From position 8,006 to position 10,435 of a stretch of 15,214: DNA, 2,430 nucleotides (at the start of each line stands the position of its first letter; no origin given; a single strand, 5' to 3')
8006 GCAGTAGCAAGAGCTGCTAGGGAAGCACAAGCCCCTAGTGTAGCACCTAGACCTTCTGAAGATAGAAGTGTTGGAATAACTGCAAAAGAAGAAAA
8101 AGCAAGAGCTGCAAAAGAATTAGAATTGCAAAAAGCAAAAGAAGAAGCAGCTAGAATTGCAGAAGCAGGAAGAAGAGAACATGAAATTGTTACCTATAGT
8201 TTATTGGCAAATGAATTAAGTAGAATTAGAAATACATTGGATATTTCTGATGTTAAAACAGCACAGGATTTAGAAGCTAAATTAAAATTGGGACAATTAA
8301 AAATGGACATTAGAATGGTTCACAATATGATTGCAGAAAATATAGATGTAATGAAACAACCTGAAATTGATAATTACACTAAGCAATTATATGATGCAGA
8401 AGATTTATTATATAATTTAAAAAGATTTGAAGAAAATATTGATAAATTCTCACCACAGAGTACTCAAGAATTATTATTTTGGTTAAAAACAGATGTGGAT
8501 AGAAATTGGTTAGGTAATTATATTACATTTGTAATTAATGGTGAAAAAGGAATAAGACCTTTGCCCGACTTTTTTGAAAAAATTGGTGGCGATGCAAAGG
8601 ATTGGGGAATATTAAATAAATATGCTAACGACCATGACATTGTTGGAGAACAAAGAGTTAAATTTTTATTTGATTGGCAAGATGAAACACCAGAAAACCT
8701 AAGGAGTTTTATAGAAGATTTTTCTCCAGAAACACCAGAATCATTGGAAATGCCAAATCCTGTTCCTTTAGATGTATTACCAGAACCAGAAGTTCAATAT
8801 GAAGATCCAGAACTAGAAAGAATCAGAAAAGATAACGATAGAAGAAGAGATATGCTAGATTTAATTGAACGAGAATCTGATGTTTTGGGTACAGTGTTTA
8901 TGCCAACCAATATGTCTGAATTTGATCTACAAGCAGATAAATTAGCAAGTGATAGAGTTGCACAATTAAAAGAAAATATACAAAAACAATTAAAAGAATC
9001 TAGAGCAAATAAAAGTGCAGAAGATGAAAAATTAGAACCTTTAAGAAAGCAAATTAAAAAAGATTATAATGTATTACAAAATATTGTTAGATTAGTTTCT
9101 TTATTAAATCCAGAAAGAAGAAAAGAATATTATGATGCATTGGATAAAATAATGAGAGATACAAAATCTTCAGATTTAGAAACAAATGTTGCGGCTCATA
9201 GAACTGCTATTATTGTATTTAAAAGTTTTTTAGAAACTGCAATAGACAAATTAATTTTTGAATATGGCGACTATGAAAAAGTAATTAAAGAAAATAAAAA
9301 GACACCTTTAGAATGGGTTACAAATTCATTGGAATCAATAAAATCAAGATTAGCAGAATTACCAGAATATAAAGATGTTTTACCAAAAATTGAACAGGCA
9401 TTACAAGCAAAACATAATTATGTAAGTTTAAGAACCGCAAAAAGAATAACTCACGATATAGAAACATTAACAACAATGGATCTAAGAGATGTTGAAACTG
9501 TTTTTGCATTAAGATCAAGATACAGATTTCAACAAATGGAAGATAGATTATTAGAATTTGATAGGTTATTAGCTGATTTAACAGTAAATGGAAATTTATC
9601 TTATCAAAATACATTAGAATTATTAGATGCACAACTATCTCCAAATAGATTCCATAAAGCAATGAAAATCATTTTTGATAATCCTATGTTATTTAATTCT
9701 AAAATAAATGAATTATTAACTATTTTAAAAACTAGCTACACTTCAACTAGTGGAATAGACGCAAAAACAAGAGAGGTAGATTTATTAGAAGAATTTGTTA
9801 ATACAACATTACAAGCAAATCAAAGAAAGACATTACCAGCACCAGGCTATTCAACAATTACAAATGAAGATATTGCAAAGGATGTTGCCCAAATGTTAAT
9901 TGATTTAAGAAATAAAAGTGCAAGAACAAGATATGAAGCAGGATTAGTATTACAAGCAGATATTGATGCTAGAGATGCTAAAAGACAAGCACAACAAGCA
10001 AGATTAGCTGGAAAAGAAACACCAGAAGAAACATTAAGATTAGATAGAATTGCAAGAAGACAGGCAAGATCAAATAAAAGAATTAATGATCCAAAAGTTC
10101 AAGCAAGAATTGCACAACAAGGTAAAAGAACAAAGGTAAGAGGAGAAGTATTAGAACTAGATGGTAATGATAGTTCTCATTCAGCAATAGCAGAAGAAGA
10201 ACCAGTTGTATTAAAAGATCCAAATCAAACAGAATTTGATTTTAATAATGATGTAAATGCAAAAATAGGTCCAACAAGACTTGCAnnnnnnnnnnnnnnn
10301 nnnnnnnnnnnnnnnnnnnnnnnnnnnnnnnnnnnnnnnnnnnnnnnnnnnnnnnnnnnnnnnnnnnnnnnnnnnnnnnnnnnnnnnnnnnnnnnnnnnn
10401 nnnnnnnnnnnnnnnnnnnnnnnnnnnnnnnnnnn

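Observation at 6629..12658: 2009-aa, almost cysteine-free, motif-less modular giant protein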

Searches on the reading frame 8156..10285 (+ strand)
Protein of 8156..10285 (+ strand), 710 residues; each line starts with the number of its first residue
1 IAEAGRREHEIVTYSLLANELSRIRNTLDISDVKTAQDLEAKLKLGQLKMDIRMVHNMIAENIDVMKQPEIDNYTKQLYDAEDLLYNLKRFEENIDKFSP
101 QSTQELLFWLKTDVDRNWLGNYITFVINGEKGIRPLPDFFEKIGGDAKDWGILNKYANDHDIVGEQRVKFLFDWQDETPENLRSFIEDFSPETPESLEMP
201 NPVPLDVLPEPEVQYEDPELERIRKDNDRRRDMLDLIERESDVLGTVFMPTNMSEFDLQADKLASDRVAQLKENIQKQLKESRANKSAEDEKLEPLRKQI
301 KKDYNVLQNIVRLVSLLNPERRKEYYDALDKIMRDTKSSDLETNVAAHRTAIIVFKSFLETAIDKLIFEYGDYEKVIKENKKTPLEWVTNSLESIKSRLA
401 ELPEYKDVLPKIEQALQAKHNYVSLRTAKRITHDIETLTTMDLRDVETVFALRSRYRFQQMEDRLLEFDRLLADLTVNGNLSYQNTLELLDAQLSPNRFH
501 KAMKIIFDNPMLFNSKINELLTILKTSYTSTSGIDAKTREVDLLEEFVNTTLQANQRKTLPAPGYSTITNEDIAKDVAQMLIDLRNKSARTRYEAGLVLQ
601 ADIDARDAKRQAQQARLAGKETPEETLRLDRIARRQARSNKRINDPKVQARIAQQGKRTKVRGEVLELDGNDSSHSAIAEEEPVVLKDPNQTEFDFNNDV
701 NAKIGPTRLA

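Call 37: find_related_loci(query=A2, collection=metagenome_contigs, flank=10000)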
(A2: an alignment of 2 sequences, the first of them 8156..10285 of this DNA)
Query A2 (710 aa) in metagenome_contigs; peptide patterns used: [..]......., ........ (x = any residue, [..] = any of these).
363 stretches matched a pattern; 1 encode a relative of the query (tblastn E <= 1e-3); 1 distinct loci.
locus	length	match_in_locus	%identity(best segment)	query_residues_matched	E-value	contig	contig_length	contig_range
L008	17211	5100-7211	52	1-710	0e+0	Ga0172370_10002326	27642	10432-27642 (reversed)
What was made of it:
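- Tried and rejected: metagenome_contigs scan: found only the contig already known (call 37).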

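Call 38: find_related_loci(query=A2, collection=genome_contigs, flank=10000)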
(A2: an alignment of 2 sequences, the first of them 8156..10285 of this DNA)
Query A2 (710 aa) in genome_contigs; peptide patterns used: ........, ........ (x = any residue, [..] = any of these).
89 stretches matched a pattern, but none encodes a relative of the query by tblastn (E <= 1e-3).

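Call 53: predict_structure(alignment_id=A2)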
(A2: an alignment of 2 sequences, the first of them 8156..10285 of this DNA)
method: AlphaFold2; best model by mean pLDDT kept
length: 710 residues; sequences in the alignment: 2
mean_pLDDT: 58.3   pTM: 0.31
mean pLDDT of the five models: 58.3, 54.5, 54.2, 53.2, 51.9
residues with pLDDT >= 90: 0; 70-90: 201; 50-70: 289; < 50: 220
segments of 3 or more residues with pLDDT < 50: 1-7, 130-139, 191-215, 238-259, 442-453, 525-532, 555-600, 612-622, 624-628, 641-710
pLDDT, mean of each block of 10 residues (from residue 1): 45 68 68 66 69 75 69 73 76 76 71 64 69 46 57 67 65 62 65 35 34 51 66 55 35 42 63 71 70 78 83 77 76 68 79 82 75 62 68 83 83 75 67 61 43 53 71 61 59 63 60 54 50 50 64 45 28 36 38 43 54 43 47 55 46 37 26 27 28 36 36
secondary structure, 60 per line:
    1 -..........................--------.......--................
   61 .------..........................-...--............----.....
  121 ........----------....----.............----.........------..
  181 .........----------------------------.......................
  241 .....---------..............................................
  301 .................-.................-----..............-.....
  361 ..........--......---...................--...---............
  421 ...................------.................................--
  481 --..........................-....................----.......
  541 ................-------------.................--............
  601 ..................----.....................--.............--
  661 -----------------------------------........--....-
elements in order (helices of 4 or more, strands of 3 or more residues): H2-27 H36-42 H45-61 H68-93 H100-111 H116-128 H139-142 H147-159 H164-172 H179-189 H218-245 H255-317 H319-335 H341-354 H356-370 H373-378 H382-400 H409-439 H446-478 H483-508 H510-529 H534-556 H570-586 H589-618 H623-643 H646-658 H696-703 H706-709
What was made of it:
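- Checked: Residues 510-1219 are all helical in the AF2 model (call 53).
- The core is all helical, with 201 residues at pLDDT 70-90 (call 53). The core models as bundles of helices broken every 15-60 residues, not as a continuous rod (call 53).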

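Call 55: fold_search(model_id=the predicted structure, library=pdb)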
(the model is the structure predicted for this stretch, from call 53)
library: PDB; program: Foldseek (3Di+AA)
matches with E <= 10: 373; with E <= 0.001: 0
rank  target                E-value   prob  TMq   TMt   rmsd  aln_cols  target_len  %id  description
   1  6o3e_B                9.1e-02  0.35  0.11  0.14  33.0       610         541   11  mouse aE-catenin 82-883 (released 2019-11-13)
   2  9fw3_B                1.7e-01  0.20  0.08  0.09  31.2       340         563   12  Cryo-EM structure of IrtAB 2xEQ mutant in outward-occluded state in nanodisc in complex with mycobactin (released 2024-12-18)
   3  6bfi_B                1.9e-01  0.14  0.09  0.08  36.7       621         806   13  Vinculin homolog in a sponge (phylum Porifera) reveals vertebrate-like cell adhesions involved in early multicellular  (released 2018-06-13)
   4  7z8i_m                2.7e-01  0.13  0.11  0.12  33.8       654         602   10  The barbed end complex of dynactin bound to BICDR1 and the cytoplasmic dynein tails (A2, B1, B2) (released 2022-08-17)
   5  9hcj_X0               4.1e-01  0.28  0.10  0.16  19.3       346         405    9  D. discoideum nuclear pore complex (released 2024-12-25)
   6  9fxc_B                4.4e-01  0.13  0.09  0.11  29.9       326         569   10  Cryo-EM structure of IrtAB in inward-facing state in nanodisc (released 2024-12-18)
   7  9yng_e                5.1e-01  0.15  0.14  0.13  29.9       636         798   12  Dynactin and dynein-1 tail region of dynein-dynactin complex on microtubule in the presence of LIS1 (released 2026-01-28)
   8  7xn7_q                5.1e-01  0.08  0.09  0.08  33.1       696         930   13  RNA polymerase II elongation complex containing Spt4/5, Elf1, Spt6, Spn1 and Paf1C (released 2022-09-07)
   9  4k1n_A                5.3e-01  0.15  0.11  0.15  33.0       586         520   11  Crystal structure of full-length mouse alphaE-catenin (released 2013-05-01)
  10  3ea5_D                6.4e-01  0.08  0.10  0.09  29.3       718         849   11  Kap95p Binding Induces the Switch Loops of RanGDP to adopt the GTP-bound Conformation: Implications for Nuclear Import (released 2008-10-21)
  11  4igg_B                6.7e-01  0.14  0.11  0.11  31.7       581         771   10  Full-length human alpha-catenin crystal structure (released 2012-12-26)
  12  6h2f_D                6.7e-01  0.07  0.06  0.10  44.2       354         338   10  Structure of the pre-pore AhlB of the tripartite alpha-pore forming toxin, AHL, from Aeromonas hydrophila. (released 2019-07-10)
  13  7kzn_C                7.3e-01  0.08  0.11  0.08  56.7       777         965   13  Outer dynein arm core subcomplex from C. reinhardtii (released 2021-01-20)
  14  7kzm_C                7.7e-01  0.08  0.11  0.03  56.7       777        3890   13  Outer dynein arm bound to doublet microtubules from C. reinhardtii (released 2021-01-20)
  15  8zd3_A                8.4e-01  0.23  0.10  0.15  17.6       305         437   12  Crystal structure of ALPK1-N+K in complex with CDP-heptose (released 2025-05-07)
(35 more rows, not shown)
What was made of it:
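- Closest known: Serial helical-bundle adaptor proteins. Same: These proteins are the top Foldseek PDB matches to the core model (call 55).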

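Call 62: find_related_loci(query=A2, collection=viral_contigs, flank=8000)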
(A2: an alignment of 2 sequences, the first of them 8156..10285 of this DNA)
Query A2 (710 aa) in viral_contigs; peptide patterns used: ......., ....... (x = any residue, [..] = any of these).
103 stretches matched a pattern, but none encodes a relative of the query by tblastn (E <= 1e-3).

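Call 65: search_solved_structures(query=A2, max_evalue=10)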
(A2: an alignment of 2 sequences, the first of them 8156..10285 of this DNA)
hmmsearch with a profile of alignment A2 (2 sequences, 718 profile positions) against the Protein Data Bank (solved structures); distinct sequences matched with E-value up to 10: 2.
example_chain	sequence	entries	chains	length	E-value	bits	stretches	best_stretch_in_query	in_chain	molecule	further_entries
8crx_x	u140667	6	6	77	0.32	12.5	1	252-312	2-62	50S ribosomal protein L29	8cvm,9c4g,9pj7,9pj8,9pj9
5eur_A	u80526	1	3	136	0.46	11.9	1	576-645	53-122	Uncharacterized protein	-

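Call 75: fold_search(model_id=the predicted structure, library=viral)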
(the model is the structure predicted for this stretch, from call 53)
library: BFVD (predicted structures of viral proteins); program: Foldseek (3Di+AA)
matches with E <= 10: 396; with E <= 0.001: 0
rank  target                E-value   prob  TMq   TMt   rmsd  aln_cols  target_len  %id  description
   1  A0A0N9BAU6            3.5e-02  0.25  0.10  0.09  37.2       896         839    9  Minor tail protein [Lactococcus phage GE1]
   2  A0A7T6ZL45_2          3.8e-02  0.16  0.08  0.07  36.6       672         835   12  (no name in the UniProt tables at hand)
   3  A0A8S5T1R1            4.0e-02  0.21  0.09  0.05  39.0       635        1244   14  Tail length tape measure protein [Siphoviridae sp. ctiJm4]
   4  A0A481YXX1            5.1e-02  0.69  0.12  0.22  21.9       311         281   13  Uncharacterized protein [Marseillevirus LCMAC202]
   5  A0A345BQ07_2          5.5e-02  0.14  0.08  0.05  48.2       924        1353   12  (no name in the UniProt tables at hand)
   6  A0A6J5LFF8            7.6e-02  0.15  0.09  0.07  41.8       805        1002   13  Uncharacterized protein [uncultured Caudovirales phage]
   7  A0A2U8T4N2            8.0e-02  0.41  0.11  0.17  30.4       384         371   12  Uncharacterized protein [White spot syndrome virus]
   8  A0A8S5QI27            1.0e-01  0.10  0.07  0.06  40.6       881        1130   11  Minor tail protein [Siphoviridae sp. ctNs77]
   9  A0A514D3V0            1.0e-01  0.57  0.11  0.17  32.9       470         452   13  (no name in the UniProt tables at hand)
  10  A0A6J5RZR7            1.0e-01  0.28  0.08  0.14  46.3       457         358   12  Uncharacterized protein [uncultured Caudovirales phage]
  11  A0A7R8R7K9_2          1.1e-01  0.25  0.14  0.12  48.0       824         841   11  Tape measure protein [Klebsiella phage vB_KaS-Veronica]
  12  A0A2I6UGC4            1.2e-01  0.16  0.10  0.10  44.5       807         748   12  Uncharacterized protein [Salinibacter phage M8CC-19]
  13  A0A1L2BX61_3          1.4e-01  0.09  0.07  0.06  63.8       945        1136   12  Tape measure protein [Nodularia phage vB_NpeS-2AV2]
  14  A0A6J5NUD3            2.2e-01  0.15  0.09  0.08  22.7       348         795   16  Phage tail tape measure protein [uncultured Caudovirales phage]
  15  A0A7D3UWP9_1          2.2e-01  0.10  0.08  0.05  31.2       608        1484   12  (no name in the UniProt tables at hand)
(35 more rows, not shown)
